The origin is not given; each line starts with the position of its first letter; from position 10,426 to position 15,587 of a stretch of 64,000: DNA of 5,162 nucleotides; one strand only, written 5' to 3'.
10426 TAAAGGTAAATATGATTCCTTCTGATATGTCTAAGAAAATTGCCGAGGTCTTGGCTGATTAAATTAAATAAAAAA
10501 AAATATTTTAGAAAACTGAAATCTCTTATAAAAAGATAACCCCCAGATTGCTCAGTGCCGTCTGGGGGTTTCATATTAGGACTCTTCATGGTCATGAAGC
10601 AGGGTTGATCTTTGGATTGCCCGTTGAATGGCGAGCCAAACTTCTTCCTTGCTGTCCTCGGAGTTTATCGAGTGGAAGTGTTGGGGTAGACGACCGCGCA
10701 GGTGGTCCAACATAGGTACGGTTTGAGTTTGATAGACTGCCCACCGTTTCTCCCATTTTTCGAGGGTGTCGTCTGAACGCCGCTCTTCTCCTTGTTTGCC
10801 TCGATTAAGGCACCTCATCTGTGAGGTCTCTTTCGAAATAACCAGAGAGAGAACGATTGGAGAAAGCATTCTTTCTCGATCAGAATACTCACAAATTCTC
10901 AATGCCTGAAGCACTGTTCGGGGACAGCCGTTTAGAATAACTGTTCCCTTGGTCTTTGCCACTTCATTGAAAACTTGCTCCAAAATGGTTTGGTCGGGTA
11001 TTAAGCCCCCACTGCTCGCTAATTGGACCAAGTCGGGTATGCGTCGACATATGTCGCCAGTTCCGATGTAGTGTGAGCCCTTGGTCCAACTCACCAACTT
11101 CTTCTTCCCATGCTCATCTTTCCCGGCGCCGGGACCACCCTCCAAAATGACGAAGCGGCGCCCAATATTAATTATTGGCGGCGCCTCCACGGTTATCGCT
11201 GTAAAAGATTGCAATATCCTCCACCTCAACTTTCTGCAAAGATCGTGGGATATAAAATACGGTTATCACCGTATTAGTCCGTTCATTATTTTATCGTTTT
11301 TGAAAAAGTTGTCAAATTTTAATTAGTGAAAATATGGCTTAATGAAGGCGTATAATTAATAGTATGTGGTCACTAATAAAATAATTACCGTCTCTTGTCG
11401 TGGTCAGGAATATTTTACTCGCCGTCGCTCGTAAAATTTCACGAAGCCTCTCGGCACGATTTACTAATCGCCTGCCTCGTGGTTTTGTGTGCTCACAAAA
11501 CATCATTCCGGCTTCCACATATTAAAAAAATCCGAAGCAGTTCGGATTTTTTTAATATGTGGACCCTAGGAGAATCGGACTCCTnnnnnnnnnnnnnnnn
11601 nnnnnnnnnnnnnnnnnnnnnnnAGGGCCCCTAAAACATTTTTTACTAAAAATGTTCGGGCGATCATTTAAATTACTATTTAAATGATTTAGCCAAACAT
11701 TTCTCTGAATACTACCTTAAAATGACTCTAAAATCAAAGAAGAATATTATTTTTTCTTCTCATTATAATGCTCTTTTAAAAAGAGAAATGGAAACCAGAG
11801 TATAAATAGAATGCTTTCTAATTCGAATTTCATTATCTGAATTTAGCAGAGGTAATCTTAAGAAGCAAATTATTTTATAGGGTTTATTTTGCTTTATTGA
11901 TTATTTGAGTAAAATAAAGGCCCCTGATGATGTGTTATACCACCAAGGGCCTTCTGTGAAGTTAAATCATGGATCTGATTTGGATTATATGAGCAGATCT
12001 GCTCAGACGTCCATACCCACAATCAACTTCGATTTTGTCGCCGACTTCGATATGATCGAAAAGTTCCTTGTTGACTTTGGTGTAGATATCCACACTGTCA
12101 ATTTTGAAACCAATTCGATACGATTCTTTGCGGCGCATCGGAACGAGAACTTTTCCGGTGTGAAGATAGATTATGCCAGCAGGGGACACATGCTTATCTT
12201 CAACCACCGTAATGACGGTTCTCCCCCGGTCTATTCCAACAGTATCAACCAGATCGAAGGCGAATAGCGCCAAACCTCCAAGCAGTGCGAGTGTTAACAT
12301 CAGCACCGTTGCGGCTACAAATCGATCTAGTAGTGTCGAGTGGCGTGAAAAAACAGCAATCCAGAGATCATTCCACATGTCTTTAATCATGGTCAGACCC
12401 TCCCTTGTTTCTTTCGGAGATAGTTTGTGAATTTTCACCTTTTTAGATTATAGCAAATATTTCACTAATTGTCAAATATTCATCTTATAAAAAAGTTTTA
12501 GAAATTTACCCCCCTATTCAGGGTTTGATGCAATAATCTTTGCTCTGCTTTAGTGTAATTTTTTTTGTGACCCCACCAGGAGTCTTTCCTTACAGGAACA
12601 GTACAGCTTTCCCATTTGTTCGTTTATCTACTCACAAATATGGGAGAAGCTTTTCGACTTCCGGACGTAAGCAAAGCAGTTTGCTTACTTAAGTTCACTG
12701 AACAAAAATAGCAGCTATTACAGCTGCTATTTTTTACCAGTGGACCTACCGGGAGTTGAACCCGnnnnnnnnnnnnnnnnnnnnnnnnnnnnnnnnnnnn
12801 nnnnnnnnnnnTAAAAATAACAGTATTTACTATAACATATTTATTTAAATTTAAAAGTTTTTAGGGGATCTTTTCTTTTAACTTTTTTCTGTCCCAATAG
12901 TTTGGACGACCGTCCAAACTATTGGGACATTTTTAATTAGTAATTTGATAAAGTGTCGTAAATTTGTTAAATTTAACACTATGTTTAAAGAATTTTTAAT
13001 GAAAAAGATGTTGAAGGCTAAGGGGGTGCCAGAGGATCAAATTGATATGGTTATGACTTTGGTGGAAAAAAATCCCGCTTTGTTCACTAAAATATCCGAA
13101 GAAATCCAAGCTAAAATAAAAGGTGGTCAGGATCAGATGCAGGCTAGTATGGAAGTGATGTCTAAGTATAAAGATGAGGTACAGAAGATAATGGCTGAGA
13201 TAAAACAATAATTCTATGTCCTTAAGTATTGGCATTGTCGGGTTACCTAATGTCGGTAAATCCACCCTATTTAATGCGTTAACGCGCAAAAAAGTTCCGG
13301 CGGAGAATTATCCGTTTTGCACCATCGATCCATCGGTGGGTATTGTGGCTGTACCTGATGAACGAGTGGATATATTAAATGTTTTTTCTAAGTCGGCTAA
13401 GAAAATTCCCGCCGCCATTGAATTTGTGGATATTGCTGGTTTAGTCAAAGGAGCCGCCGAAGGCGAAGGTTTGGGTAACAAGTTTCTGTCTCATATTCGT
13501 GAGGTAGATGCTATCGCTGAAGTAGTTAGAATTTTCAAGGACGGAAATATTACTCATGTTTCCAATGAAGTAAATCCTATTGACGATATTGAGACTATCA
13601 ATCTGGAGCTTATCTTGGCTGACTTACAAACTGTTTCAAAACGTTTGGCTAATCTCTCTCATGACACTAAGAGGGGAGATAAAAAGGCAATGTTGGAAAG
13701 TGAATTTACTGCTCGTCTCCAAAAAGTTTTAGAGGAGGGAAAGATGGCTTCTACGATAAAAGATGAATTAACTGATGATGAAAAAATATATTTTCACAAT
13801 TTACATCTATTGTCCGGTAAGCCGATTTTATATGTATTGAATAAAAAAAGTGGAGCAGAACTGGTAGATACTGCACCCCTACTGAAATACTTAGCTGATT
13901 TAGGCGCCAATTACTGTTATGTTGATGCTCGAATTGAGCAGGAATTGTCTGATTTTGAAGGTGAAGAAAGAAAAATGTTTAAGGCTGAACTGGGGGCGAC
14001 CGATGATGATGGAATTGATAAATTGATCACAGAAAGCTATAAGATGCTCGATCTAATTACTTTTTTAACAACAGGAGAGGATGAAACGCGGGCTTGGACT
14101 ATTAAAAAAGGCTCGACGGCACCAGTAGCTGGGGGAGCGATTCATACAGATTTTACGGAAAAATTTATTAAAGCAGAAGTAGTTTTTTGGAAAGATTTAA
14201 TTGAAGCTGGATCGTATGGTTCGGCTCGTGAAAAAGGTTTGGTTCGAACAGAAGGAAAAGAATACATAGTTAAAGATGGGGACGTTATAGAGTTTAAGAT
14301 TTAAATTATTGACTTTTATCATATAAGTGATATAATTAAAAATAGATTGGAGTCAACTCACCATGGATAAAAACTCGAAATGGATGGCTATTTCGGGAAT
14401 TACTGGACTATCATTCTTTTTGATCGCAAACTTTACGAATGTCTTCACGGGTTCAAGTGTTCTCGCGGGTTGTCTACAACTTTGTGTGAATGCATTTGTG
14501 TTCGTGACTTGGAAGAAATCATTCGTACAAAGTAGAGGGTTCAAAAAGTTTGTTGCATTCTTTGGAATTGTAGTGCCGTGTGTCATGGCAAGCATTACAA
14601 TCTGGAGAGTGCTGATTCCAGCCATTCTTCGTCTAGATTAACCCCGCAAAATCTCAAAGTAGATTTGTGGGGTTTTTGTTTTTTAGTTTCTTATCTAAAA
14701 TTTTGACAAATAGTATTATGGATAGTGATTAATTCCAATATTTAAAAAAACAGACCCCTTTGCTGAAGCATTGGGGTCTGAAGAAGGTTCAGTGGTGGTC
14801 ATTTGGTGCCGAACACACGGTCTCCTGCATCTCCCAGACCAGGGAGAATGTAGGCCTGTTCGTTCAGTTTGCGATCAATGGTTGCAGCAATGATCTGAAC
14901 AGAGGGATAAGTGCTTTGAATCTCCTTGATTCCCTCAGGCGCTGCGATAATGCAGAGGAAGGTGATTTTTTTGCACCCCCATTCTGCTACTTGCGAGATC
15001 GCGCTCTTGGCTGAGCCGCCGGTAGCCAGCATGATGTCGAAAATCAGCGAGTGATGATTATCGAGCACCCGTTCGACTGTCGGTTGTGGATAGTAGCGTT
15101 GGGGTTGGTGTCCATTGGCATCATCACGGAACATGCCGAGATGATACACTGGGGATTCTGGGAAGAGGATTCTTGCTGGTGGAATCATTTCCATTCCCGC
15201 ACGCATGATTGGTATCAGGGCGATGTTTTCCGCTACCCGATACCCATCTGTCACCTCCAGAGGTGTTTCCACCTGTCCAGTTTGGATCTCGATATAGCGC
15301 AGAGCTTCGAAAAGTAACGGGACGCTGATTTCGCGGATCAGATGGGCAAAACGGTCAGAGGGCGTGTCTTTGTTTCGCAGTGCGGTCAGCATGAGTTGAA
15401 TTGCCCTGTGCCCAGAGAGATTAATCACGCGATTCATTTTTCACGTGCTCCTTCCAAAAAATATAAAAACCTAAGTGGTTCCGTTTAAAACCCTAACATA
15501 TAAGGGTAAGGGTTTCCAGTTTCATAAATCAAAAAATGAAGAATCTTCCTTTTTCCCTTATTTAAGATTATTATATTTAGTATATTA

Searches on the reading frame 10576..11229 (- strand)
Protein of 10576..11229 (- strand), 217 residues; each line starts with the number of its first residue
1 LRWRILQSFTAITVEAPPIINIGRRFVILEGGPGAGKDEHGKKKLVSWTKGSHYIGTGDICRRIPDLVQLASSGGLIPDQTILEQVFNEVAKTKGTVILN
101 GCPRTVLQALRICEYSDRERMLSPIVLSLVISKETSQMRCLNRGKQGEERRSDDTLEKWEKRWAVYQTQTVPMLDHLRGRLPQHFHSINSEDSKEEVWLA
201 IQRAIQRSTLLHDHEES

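Call 67: search_protein_families(library=pfam, proteins=[window:10576-11229:-], max_evalue=0.001)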
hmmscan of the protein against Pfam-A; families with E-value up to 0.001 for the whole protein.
window:10576-11229:- (217 aa): 2 families
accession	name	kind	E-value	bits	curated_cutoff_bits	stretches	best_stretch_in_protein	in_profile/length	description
PF00406.28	ADK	-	9.2e-12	45.8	26.8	1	31-177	3-146/151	Adenylate kinase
PF13207.12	AAA_17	-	1.2e-05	26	27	1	31-158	2-134/136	AAA domain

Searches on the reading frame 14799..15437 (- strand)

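Call 67: search_protein_families(library=pfam, proteins=[window:14799-15437:-], max_evalue=0.001)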
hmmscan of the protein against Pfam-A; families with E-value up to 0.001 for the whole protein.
window:14799-15437:- (212 aa): 2 families
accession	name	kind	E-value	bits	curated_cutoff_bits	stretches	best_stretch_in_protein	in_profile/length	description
PF14681.12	UPRTase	-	3.7e-58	196.9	27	1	9-211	3-206/206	Uracil phosphoribosyltransferase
PF00156.33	Pribosyltran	-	1.8e-05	24.6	26.3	1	103-181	63-141/158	Phosphoribosyl transferase domain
